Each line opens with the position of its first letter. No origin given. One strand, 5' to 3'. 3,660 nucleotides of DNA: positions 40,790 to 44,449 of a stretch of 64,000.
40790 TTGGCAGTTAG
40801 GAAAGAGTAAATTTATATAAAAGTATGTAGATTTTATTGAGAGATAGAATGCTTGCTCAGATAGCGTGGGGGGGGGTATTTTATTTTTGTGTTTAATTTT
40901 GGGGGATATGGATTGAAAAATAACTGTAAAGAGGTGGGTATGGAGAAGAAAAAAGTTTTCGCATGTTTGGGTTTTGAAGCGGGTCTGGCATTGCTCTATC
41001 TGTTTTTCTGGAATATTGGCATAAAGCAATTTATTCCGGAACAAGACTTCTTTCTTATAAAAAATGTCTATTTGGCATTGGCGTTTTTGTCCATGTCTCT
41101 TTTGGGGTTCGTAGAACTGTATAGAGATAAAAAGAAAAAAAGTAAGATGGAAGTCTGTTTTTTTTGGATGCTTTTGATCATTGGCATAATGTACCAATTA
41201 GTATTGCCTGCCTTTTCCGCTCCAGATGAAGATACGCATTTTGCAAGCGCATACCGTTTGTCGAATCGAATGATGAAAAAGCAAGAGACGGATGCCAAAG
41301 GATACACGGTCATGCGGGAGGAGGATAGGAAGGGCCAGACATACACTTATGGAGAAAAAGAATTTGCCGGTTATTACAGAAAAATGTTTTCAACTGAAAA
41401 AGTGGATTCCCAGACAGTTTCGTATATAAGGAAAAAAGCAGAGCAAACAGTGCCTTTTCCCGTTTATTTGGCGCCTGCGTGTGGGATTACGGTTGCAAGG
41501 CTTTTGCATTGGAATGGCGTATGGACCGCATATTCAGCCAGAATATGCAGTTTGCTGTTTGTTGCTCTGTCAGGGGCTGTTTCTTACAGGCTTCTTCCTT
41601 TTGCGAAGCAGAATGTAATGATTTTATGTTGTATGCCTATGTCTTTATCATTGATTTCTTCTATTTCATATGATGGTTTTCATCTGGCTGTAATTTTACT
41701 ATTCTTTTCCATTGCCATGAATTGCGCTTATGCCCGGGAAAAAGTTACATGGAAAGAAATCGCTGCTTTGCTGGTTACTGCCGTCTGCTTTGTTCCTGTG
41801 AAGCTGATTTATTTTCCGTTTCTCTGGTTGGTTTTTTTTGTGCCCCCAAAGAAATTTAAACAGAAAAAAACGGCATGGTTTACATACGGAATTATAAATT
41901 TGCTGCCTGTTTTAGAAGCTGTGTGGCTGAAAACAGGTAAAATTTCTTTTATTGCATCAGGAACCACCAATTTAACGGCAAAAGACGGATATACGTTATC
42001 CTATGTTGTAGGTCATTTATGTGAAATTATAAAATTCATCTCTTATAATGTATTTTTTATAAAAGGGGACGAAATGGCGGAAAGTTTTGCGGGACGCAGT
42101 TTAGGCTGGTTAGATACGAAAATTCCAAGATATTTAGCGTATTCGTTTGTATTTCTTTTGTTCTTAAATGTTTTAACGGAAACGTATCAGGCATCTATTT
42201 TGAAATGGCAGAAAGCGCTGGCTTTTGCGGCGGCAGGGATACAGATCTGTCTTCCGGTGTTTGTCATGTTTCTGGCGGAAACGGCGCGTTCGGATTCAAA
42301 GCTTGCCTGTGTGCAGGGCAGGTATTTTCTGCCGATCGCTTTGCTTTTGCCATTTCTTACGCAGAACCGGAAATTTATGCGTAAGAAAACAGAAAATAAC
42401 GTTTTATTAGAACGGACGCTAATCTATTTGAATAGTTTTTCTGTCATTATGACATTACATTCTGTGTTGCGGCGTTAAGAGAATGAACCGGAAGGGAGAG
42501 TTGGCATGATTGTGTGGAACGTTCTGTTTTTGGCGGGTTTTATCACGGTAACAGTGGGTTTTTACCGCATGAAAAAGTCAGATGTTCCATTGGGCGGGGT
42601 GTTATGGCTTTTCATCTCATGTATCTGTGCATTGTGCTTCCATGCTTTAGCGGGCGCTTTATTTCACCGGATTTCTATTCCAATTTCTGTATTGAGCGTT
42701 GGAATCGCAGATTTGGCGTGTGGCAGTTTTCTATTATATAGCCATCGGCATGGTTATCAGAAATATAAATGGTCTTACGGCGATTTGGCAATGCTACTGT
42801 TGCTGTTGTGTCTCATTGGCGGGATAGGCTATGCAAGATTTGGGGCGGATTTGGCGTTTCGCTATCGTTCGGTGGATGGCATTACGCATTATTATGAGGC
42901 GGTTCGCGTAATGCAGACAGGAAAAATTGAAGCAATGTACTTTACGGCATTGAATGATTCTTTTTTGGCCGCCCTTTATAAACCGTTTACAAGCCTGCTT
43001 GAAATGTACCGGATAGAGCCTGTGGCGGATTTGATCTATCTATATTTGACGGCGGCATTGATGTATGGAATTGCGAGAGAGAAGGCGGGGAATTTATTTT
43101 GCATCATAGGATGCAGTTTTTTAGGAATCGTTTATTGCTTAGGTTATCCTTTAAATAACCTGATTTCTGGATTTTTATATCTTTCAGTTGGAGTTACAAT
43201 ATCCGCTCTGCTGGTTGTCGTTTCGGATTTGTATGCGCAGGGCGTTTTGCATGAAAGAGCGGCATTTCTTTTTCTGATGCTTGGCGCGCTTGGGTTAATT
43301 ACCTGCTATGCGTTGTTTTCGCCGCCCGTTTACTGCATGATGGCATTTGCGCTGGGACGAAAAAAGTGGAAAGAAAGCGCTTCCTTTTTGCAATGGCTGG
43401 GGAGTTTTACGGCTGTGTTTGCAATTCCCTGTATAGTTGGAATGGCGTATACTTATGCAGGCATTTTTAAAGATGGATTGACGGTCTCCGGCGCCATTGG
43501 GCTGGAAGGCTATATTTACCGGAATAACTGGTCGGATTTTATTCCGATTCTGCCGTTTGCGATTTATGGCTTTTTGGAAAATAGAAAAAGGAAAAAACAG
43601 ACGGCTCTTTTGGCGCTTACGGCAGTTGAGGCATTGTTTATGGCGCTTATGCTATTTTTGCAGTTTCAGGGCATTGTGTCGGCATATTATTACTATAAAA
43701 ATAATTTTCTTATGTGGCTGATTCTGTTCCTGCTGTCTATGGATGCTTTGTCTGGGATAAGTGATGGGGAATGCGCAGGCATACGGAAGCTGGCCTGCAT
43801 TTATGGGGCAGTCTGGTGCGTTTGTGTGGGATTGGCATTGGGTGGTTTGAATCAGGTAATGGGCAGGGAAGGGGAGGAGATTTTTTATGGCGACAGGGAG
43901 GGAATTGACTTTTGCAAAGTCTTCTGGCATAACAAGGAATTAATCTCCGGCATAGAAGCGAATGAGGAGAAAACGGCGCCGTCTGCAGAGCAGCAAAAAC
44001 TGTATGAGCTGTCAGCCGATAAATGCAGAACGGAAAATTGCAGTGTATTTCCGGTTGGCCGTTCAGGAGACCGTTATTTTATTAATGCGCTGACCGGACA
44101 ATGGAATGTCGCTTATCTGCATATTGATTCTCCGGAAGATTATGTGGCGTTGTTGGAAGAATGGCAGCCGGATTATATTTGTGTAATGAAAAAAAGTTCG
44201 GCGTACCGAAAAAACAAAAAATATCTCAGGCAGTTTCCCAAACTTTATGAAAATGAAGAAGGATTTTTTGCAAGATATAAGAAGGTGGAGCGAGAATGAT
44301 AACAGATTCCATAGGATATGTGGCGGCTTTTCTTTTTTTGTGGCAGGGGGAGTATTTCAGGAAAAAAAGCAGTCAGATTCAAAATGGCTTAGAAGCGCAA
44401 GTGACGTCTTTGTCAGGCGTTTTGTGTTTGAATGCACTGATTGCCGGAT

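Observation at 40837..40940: G9 homopolymer tract positioned as a promoter spacer upstream of a three-gene membrane-protein operon: candidate phase-variable switch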

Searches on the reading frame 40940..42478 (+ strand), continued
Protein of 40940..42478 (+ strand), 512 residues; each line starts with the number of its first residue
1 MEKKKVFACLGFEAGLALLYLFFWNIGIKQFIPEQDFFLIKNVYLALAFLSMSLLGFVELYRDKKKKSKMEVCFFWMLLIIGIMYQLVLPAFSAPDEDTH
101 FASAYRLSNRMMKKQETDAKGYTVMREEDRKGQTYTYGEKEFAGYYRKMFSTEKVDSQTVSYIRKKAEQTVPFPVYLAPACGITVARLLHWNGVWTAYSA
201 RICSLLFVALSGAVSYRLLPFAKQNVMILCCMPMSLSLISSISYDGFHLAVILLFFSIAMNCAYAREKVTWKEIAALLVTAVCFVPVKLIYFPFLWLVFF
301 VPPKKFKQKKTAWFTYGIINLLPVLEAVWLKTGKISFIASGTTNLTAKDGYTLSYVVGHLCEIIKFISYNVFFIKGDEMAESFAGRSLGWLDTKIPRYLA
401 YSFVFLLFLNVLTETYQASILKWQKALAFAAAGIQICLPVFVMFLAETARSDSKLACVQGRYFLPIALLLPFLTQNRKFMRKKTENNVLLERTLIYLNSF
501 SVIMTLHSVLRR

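Call 37: find_encoding_contigs(protein=P0003, flank=6000, max_places=4)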
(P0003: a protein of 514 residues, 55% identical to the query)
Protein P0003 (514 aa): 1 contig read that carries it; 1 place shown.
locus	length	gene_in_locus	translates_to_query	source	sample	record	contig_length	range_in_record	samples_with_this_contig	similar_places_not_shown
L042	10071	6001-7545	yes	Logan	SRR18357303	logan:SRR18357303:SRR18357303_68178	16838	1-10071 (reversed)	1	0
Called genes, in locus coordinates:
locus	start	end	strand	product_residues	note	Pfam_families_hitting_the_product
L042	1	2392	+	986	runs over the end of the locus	PF04464:Glyphos_transf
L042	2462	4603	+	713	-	PF05048:NosD, PF13229:Beta_helix, PF05048:NosD, PF13229:Beta_helix, PF05048:NosD, PF13229:Beta_helix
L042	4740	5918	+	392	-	-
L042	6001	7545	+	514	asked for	PF09913:DUF2142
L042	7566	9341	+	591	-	-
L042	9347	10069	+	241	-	?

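Call 39: search_protein_families(library=pfam, proteins=[L038:3926-6157:+, L038:6154-7941:+, L038:9484-11376:+, L038:11517-12482:+, L038:12581-13891:+, L042:4740-5918:+, L042:7566-9341:+], max_evalue=0.01)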
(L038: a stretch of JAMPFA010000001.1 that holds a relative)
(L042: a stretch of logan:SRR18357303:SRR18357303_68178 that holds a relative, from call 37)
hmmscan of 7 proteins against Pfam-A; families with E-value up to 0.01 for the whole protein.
L038:3926-6157:+ (743 aa): 0 families

L038:6154-7941:+ (595 aa): 0 families

L038:9484-11376:+ (630 aa): 0 families

L038:11517-12482:+ (321 aa): 1 family
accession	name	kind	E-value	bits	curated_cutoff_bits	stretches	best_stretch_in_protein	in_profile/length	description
PF01081.25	Aldolase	-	1.6e-72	243.5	27.8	1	9-199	6-196/196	KDPG and KHG aldolase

L038:12581-13891:+ (436 aa): 4 families
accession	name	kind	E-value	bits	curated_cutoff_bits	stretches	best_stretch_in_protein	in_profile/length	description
PF00113.28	Enolase_C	-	3.9e-129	430.6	21.5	1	149-434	2-287/296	Enolase, C-terminal TIM barrel domain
PF03952.21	Enolase_N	-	2.1e-54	183.7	35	1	10-143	1-131/131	Enolase, N-terminal domain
PF07476.17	MAAL_C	-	0.00072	19.2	27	1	314-404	130-221/249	Methylaspartate ammonia-lyase C-terminus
PF13378.12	MR_MLE_C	-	0.00082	19.6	29.4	1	288-399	63-169/219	Enolase C-terminal domain-like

L042:4740-5918:+ (392 aa): 0 families

L042:7566-9341:+ (591 aa): 0 families

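Call 41: search_solved_structures(query=window:40940-42475:+, max_evalue=1)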
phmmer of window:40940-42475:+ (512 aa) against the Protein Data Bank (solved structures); distinct sequences matched with E-value up to 1: 2.
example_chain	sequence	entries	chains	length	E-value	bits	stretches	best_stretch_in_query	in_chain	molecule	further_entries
3mjq_A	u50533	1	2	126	0.62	12.3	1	386-461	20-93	uncharacterized protein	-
12fe_A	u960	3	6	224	0.78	11.9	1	138-192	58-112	Heavy Chain of Fab 399 | Fab399 heavy chain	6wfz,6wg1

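Call 49: find_encoding_contigs(protein=P0002, flank=3000, max_places=5)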
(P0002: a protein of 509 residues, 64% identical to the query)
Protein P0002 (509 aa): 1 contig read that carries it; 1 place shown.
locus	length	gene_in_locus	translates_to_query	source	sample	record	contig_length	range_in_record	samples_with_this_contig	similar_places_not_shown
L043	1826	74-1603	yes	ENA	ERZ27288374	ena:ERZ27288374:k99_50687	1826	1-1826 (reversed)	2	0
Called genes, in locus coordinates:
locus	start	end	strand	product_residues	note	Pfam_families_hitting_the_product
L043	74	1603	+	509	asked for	PF09913:DUF2142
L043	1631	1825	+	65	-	?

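Call 63: find_encoding_contigs(protein=P0045, flank=3500, max_places=10)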
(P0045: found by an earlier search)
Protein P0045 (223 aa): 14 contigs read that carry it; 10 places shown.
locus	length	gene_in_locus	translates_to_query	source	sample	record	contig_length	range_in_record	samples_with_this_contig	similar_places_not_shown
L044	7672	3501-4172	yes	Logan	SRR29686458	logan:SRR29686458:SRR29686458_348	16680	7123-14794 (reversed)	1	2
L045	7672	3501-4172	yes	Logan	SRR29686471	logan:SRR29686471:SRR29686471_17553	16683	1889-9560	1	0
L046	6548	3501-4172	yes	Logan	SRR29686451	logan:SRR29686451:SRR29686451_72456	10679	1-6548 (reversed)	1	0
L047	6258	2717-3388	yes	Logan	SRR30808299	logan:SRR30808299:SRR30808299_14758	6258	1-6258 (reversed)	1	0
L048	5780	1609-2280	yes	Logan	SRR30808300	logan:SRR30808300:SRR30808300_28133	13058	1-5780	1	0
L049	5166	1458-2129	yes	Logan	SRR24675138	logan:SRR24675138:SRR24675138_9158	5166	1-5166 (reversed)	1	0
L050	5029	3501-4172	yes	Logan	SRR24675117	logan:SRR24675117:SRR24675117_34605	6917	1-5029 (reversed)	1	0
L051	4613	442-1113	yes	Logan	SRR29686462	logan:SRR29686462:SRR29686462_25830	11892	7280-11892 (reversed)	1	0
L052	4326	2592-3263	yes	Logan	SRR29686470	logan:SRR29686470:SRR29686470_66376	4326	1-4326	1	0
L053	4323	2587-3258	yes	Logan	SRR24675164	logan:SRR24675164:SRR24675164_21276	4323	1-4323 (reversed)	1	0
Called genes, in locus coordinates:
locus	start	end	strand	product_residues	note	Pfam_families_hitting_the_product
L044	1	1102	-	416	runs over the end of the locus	PF05636:HIGH_NTase1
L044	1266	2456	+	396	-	PF00871:Acetate_kinase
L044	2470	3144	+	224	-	PF01987:AIM24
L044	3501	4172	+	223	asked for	PF09913:DUF2142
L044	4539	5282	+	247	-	-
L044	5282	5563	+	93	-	-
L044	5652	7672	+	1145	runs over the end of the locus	PF21445:ADDB_N, PF12705:PDDEXK_1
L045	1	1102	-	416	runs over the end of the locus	PF05636:HIGH_NTase1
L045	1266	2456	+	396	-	PF00871:Acetate_kinase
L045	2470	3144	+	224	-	PF01987:AIM24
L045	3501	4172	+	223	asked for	PF09913:DUF2142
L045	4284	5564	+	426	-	-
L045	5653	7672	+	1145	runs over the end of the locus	PF21445:ADDB_N, PF12705:PDDEXK_1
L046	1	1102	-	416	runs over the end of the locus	PF05636:HIGH_NTase1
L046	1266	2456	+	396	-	PF00871:Acetate_kinase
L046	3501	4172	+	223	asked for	PF09913:DUF2142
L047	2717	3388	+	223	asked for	PF09913:DUF2142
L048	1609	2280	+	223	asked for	PF09913:DUF2142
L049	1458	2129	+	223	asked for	PF09913:DUF2142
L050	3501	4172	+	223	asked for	PF09913:DUF2142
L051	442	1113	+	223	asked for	PF09913:DUF2142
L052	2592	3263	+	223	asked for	PF09913:DUF2142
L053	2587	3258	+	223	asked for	PF09913:DUF2142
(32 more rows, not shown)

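Call 72: predict_structure(alignment_id=A2)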
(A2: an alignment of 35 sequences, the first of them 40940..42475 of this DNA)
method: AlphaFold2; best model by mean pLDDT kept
length: 512 residues; sequences in the alignment: 35
mean_pLDDT: 90.3   pTM: 0.91
mean pLDDT of the five models: 90.3, 88.9, 88.3, 88.2, 88.2
residues with pLDDT >= 90: 349; 70-90: 136; 50-70: 27; < 50: 0
segments of 3 or more residues with pLDDT < 50: none
pLDDT, mean of each block of 10 residues (from residue 1): 74 88 89 88 94 91 70 96 94 86 97 96 95 76 87 86 90 94 97 94 97 96 94 95 95 98 97 98 95 97 98 98 95 79 66 91 95 92 86 85 94 80 95 95 90 90 95 81 72 95 92 82
secondary structure, 60 per line:
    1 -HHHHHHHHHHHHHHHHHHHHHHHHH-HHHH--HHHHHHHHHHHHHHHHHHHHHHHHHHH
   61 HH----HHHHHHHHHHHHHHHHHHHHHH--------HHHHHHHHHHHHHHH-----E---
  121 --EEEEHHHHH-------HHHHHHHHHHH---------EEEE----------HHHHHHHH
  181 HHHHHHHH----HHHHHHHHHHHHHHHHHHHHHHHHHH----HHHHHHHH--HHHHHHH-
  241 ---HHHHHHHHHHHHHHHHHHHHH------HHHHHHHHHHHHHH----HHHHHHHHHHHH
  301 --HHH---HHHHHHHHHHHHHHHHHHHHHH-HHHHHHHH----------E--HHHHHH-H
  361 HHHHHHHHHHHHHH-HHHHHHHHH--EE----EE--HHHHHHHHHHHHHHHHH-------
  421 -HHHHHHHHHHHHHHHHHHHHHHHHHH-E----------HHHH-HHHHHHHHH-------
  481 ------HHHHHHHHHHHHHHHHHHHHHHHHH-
elements in order: H2-26 H28-31 H34-62 H67-88 H97-111 E123-126 H127-131 H139-149 E159-162 H173-188 H193-218 H223-230 H233-239 H244-264 H271-284 H289-300 H309-330 H332-339 H353-358 H360-374 H376-384 H397-413 H422-447 H460-463 H465-473 H487-511

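Call 75: fold_search(model_id=the predicted structure, library=pdb)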
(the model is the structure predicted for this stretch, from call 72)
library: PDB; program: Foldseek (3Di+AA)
matches with E <= 10: 190; with E <= 0.001: 0
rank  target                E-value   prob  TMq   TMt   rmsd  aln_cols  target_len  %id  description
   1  5f15                  2.7e-02  0.96  0.32  0.30  14.5       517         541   13  Crystal Structure of ArnT from Cupriavidus metallidurans bound to Undecaprenyl phosphate (released 2016-02-17)
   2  9s6u_A                4.4e-02  1.00  0.39  0.37  11.2       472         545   10  Ternary cryo-EM structure of human ALG9 with Dol25-PP-GlcNAc2Man8, Dol25-P-Man and Fab (released 2026-03-18)
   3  6p25_B                4.8e-02  1.00  0.32  0.24   6.7       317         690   14  Structure of S. cerevisiae protein O-mannosyltransferase Pmt1-Pmt2 complex bound to the sugar donor and a peptide acce (released 2019-07-10)
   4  6ftg_5                4.8e-02  0.97  0.35  0.29  18.3       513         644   12  Subtomogram average of OST-containing ribosome-translocon complexes from canine rough microsomal membranes (released 2018-03-21)
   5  9i5k_A                6.7e-02  0.69  0.25  0.25  22.4       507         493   14  Structure of the Chaetomium thermophilum Pmt4 homodimer (C2 symmetry) (released 2025-12-24)
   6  9s6s_A                9.1e-02  0.97  0.36  0.34  11.4       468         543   13  Ternary cryo-EM structure of human ALG9 with Dol25-PP-GlcNAc2Man6, Dol25-P-Man and Fab (released 2026-03-18)
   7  5gmy_A                2.1e-01  0.77  0.35  0.23  13.4       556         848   11  Crystal structure of the Archaeoglobus fulgidus oligosaccharyltransferase (O29867_ARCFU) tethered with an acceptor pep (released 2017-02-01)
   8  9s6t_A                2.8e-01  0.85  0.34  0.36  10.8       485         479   12  Ternary cryo-EM structure of chicken ALG12 with Dol25-PP-GlcNAc2Man7, Dol25-P-Man, and Fab (released 2026-03-18)
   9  6ob7                  4.5e-01  0.08  0.12  0.15  23.5       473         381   11  Human equilibrative nucleoside transporter-1, dilazep bound (released 2019-07-03)
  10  6ffi                  7.5e-01  0.08  0.13  0.15  27.5       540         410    9  Crystal Structure of mGluR5 in complex with MMPEP at 2.2 A (released 2018-03-07)
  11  6ob6_B                7.5e-01  0.06  0.12  0.15  23.0       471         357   10  Human equilibrative nucleoside transporter-1, S-(4-nitrobenzyl)-6-thioinosine bound, merohedrally twinned (released 2019-07-03)
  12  6p25_A                8.2e-01  0.57  0.26  0.19   9.0       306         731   14  Structure of S. cerevisiae protein O-mannosyltransferase Pmt1-Pmt2 complex bound to the sugar donor and a peptide acce (released 2019-07-10)
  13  7tpg_B                8.2e-01  0.07  0.14  0.16  19.3       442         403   11  Single-Particle Cryo-EM Structure of the WaaL O-antigen ligase in its ligand bound state (released 2022-04-06)
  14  6ob6_A                8.5e-01  0.06  0.12  0.15  24.6       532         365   12  Human equilibrative nucleoside transporter-1, S-(4-nitrobenzyl)-6-thioinosine bound, merohedrally twinned (released 2019-07-03)
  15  6iv3_D                9.7e-01  0.06  0.09  0.15  27.0       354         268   11  Crystal structure of a bacterial Bestrophin homolog from Klebsiella pneumoniae with a mutation W252A (released 2019-11-13)
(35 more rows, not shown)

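Call 105: find_encoding_contigs(protein=P0046, flank=5500, max_places=10)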
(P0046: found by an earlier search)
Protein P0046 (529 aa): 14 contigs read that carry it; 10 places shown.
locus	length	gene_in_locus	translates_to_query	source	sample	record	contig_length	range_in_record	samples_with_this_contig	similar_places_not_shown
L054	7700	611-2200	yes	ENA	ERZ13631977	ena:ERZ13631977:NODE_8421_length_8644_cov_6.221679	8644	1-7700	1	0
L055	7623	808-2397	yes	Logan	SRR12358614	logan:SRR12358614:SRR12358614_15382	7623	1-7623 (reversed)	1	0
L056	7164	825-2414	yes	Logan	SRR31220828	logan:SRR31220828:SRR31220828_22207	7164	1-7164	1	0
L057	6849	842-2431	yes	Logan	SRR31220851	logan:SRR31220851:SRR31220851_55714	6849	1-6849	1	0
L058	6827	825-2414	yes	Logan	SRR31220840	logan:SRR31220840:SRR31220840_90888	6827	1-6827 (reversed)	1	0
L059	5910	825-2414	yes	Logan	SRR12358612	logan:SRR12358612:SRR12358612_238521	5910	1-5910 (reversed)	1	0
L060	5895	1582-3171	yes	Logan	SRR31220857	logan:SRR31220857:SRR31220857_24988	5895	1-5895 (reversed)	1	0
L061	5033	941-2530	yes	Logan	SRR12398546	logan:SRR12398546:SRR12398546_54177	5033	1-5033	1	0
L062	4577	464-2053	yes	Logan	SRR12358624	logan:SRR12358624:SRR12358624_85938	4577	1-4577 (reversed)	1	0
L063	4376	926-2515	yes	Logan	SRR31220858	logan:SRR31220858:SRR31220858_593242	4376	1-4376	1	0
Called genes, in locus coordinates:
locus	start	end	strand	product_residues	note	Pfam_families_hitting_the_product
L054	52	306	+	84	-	PF01987:AIM24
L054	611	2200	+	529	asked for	PF09913:DUF2142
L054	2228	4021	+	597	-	-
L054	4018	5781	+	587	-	-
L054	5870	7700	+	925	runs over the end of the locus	?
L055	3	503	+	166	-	PF01987:AIM24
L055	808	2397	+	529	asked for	PF09913:DUF2142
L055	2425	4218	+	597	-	-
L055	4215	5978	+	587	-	-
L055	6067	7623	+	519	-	?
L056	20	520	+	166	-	PF01987:AIM24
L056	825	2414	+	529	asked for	PF09913:DUF2142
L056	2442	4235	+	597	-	-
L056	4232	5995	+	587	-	-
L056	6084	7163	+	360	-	?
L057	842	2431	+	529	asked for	PF09913:DUF2142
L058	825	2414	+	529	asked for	PF09913:DUF2142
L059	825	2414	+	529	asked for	PF09913:DUF2142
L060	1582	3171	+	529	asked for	PF09913:DUF2142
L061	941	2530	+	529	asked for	PF09913:DUF2142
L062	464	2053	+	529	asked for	PF09913:DUF2142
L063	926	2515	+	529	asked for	PF09913:DUF2142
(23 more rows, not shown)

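Call 106: find_encoding_contigs(protein=P0047, flank=5500, max_places=10)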
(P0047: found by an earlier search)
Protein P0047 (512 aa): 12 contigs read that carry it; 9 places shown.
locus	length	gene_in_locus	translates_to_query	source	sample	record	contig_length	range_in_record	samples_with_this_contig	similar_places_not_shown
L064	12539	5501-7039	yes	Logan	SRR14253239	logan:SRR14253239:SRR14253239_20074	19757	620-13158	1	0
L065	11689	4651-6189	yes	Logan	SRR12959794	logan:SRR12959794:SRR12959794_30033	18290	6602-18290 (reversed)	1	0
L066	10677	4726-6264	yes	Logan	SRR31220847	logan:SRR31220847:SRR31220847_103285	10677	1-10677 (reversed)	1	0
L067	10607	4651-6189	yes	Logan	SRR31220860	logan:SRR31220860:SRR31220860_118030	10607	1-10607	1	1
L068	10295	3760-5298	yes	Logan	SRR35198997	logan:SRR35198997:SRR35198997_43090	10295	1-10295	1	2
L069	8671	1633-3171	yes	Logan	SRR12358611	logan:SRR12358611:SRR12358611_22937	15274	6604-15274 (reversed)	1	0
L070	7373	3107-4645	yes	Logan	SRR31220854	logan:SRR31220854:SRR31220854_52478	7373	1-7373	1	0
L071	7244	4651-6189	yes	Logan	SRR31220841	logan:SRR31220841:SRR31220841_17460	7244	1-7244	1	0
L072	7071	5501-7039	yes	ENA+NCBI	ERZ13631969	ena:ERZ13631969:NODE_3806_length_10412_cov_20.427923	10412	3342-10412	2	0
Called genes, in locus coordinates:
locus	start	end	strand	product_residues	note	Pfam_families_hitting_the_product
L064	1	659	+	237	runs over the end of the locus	PF07826:IMP_cyclohyd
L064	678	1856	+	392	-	PF01808:AICARFT_IMPCHas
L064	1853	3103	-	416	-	PF05636:HIGH_NTase1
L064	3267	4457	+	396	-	PF00871:Acetate_kinase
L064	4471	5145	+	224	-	PF01987:AIM24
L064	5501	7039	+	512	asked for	PF09913:DUF2142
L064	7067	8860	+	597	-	-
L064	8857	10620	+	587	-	-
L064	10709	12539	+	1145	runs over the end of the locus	PF21445:ADDB_N, PF12705:PDDEXK_1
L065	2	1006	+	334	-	?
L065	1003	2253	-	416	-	PF05636:HIGH_NTase1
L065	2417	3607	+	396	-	PF00871:Acetate_kinase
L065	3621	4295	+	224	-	PF01987:AIM24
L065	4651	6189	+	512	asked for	PF09913:DUF2142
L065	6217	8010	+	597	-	-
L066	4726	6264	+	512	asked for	PF09913:DUF2142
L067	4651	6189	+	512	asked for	PF09913:DUF2142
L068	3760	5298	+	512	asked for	PF09913:DUF2142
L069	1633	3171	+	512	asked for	PF09913:DUF2142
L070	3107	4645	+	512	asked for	PF09913:DUF2142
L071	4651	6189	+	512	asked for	PF09913:DUF2142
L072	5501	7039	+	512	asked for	PF09913:DUF2142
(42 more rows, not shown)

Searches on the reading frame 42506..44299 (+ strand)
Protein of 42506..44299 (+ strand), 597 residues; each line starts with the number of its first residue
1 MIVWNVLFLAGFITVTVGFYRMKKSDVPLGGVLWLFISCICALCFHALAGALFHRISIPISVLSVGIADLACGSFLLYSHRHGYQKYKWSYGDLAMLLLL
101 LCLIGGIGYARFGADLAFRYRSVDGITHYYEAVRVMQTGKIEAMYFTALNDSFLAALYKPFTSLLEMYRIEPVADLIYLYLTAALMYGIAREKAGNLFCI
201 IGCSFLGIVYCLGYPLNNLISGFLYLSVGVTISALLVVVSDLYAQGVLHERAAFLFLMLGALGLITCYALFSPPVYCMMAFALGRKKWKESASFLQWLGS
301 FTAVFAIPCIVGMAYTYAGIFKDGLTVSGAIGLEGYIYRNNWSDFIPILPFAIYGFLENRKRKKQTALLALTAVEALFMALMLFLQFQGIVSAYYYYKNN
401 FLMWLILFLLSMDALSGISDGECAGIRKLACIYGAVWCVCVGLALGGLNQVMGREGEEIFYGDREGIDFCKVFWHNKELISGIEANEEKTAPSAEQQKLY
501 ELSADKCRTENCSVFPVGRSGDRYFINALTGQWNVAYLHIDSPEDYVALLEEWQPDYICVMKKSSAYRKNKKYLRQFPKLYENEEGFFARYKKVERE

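Call 5: search_protein_families(library=pfam, proteins=[window:42506-44299:+], max_evalue=0.01)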
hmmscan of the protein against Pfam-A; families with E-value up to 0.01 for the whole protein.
window:42506-44299:+ (597 aa): 0 families

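Call 8: search_protein_families(library=ncbifam, proteins=[window:42506-44299:+], max_evalue=0.1)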
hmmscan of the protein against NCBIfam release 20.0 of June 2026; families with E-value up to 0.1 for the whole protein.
window:42506-44299:+ (597 aa): 0 families

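Call 42: search_solved_structures(query=window:42506-44296:+, max_evalue=1)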
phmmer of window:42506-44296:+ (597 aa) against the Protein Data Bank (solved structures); distinct sequences matched with E-value up to 1: 0.
